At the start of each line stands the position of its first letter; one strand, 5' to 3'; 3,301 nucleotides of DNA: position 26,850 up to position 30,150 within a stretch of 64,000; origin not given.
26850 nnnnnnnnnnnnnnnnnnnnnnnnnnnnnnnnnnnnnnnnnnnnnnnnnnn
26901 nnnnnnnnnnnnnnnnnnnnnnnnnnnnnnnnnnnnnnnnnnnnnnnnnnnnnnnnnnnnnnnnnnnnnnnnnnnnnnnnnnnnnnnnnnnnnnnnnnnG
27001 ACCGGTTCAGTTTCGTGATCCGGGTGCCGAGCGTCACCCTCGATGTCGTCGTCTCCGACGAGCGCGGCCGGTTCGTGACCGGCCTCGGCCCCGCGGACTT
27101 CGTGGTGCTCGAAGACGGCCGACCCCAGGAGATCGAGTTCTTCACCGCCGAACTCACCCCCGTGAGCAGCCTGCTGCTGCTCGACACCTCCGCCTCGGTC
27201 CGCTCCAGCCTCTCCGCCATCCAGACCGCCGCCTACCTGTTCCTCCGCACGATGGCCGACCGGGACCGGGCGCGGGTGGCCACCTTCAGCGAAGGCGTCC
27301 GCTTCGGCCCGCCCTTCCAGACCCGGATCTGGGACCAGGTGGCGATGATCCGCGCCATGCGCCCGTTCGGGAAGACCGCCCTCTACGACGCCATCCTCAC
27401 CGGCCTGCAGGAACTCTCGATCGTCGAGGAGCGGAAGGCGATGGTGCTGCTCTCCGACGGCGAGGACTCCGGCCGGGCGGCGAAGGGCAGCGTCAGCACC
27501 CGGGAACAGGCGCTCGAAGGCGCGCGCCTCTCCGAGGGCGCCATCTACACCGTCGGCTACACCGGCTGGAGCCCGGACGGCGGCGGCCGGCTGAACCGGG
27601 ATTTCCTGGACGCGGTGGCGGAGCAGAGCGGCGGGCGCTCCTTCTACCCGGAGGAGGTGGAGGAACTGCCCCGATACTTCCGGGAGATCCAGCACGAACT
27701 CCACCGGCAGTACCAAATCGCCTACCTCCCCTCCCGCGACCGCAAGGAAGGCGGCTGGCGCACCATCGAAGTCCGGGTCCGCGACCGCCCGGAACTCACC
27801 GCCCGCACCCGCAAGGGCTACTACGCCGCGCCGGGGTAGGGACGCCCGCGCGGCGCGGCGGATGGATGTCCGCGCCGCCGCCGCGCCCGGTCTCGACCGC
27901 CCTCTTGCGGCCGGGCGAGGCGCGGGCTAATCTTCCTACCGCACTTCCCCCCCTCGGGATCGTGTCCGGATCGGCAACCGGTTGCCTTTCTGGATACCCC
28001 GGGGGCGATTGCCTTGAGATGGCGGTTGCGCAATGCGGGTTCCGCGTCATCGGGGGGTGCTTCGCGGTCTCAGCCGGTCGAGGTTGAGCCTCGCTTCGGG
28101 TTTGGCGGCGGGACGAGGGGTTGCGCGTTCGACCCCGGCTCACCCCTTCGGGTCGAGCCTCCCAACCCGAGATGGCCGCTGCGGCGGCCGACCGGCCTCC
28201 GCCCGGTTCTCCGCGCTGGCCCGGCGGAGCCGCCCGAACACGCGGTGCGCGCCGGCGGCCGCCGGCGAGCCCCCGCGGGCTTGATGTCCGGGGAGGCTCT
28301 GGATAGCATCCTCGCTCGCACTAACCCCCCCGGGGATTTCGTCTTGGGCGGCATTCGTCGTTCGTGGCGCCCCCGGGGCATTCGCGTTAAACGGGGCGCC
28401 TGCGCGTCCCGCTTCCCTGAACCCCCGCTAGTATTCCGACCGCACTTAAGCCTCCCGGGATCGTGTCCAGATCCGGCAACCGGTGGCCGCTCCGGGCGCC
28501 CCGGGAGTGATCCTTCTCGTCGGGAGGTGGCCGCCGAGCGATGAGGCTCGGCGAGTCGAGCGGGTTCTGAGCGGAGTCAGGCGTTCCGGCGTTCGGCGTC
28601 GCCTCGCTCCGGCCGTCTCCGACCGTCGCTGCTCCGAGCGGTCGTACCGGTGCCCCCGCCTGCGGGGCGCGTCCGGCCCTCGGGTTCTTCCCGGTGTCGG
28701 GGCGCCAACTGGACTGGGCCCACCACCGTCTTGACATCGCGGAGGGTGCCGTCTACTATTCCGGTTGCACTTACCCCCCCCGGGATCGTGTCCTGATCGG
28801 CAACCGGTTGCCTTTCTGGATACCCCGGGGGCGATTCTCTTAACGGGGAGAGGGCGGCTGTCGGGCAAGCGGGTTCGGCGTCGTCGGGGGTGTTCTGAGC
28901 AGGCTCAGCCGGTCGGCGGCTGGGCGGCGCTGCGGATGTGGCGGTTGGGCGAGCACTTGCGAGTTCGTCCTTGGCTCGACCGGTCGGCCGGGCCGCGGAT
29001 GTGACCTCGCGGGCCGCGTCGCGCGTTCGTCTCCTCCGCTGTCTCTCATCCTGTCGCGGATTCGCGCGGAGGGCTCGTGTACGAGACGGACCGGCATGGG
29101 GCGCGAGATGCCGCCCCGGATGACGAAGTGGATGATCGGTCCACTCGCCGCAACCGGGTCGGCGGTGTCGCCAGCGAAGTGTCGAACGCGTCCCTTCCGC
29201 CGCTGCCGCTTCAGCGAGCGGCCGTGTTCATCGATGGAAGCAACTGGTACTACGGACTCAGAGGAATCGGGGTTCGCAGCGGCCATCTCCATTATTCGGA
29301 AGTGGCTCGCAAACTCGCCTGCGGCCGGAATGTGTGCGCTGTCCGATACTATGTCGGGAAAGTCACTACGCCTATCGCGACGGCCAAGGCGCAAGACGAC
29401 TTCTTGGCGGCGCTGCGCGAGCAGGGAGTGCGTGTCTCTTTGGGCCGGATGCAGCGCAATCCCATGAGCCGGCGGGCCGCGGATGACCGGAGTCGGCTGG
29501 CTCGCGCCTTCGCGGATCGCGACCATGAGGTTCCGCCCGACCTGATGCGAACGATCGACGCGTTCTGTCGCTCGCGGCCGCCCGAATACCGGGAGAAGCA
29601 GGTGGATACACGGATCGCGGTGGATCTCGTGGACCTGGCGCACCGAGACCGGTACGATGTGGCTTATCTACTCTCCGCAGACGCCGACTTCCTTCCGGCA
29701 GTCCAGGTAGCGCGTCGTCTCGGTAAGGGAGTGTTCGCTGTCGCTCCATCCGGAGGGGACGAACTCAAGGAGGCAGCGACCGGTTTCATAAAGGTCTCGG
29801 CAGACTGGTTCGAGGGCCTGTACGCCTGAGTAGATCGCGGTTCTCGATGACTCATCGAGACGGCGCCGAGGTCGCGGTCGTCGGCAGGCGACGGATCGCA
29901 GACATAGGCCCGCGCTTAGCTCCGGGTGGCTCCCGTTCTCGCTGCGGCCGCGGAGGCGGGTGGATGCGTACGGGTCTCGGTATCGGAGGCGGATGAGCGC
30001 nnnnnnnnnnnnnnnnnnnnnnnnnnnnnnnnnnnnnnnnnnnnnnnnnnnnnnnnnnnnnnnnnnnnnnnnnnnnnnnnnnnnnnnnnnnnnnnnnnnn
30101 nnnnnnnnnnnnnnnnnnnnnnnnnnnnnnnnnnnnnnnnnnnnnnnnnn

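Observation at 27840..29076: Tandem array of at least three diverged ~150-nt promoter-bearing structured elements in a 1.2-kb non-coding gap: candidate novel sRNA family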

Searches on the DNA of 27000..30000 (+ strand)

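Call 4: search_rna_families(source=window, start=27000, end=30000, threshold=evalue, max_evalue=10, show_alignments=5)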
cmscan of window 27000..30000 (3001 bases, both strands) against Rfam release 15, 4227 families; matches with E-value up to 10: 1.
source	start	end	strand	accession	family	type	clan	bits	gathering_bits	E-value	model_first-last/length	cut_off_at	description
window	28210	28324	+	RF02809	RsmW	Gene; sRNA;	CL00106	16.8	52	9.6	1-124/124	no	RsmW RNA family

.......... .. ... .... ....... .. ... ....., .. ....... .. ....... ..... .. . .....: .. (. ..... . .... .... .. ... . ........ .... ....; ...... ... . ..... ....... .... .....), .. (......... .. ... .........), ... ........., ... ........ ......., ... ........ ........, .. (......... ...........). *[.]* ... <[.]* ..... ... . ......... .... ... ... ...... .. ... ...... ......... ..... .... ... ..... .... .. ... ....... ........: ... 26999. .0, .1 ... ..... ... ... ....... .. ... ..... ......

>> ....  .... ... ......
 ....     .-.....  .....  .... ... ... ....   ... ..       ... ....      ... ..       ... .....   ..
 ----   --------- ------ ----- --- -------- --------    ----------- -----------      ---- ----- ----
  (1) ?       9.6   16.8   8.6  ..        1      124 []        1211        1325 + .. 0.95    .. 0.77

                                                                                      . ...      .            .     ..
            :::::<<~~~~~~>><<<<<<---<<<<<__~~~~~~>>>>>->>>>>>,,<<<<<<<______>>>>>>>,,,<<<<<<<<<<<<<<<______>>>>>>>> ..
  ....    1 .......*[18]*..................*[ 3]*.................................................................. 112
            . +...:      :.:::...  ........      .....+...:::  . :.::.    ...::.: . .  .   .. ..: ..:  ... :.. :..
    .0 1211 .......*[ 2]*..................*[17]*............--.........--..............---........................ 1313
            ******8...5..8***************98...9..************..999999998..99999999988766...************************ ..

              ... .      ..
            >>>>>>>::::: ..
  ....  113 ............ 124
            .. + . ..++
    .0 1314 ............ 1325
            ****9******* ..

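Call 46: search_rna_families(source=L020, start=1800, end=3520, threshold=evalue, max_evalue=5)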
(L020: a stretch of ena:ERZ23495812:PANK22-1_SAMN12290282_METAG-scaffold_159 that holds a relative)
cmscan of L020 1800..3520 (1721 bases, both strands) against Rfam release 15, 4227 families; matches with E-value up to 5: 1.
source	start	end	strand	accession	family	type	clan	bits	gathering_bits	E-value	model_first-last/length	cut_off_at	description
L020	2271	2334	+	RF01333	CRISPR-DR20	Gene; CRISPR;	-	17.5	42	2.6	1-36/36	no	CRISPR RNA direct repeat element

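Call 59: search_rna_families(sources=[L029, L031, L034, L036, L039, L045], threshold=evalue, max_evalue=1)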
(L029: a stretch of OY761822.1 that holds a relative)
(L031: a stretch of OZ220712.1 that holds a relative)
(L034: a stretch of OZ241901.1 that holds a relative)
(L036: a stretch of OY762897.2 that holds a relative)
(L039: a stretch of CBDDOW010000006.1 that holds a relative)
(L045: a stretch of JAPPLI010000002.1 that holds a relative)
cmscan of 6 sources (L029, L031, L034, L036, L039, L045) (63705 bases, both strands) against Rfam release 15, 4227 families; matches with E-value up to 1: 4.
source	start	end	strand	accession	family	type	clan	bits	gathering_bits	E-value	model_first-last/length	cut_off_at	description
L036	10062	10148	-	RF03964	mir-H1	Gene; miRNA;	-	48.4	97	5.2e-05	1-85/85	no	mir-H1 microRNA precursor family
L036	10062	10148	+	RF03964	mir-H1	Gene; miRNA;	-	48.3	97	5.6e-05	1-85/85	no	mir-H1 microRNA precursor family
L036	10054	10156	-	RF03952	mir-3718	Gene; miRNA;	-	32.7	78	0.002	1-92/92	no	mir-3718 microRNA precursor family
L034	2395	2465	-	RF02927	Actino-ugpB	Gene; sRNA;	-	27.8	42.5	0.53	1-61/61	no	Actino-ugpB RNA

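Call 66: build_rna_model(alignment_id=A7, structure=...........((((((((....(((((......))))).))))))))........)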
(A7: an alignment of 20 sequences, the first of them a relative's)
Model R1 built from alignment A7 (20 sequences, 56 columns); structure: as given.
model positions 54; base pairs 13; branch points 0; effective number of sequences 7.93; information 1.028 bits per position. Calibrated on 0.2 Mb of random sequence (short: E-values are rough).
structure used (alignment columns):
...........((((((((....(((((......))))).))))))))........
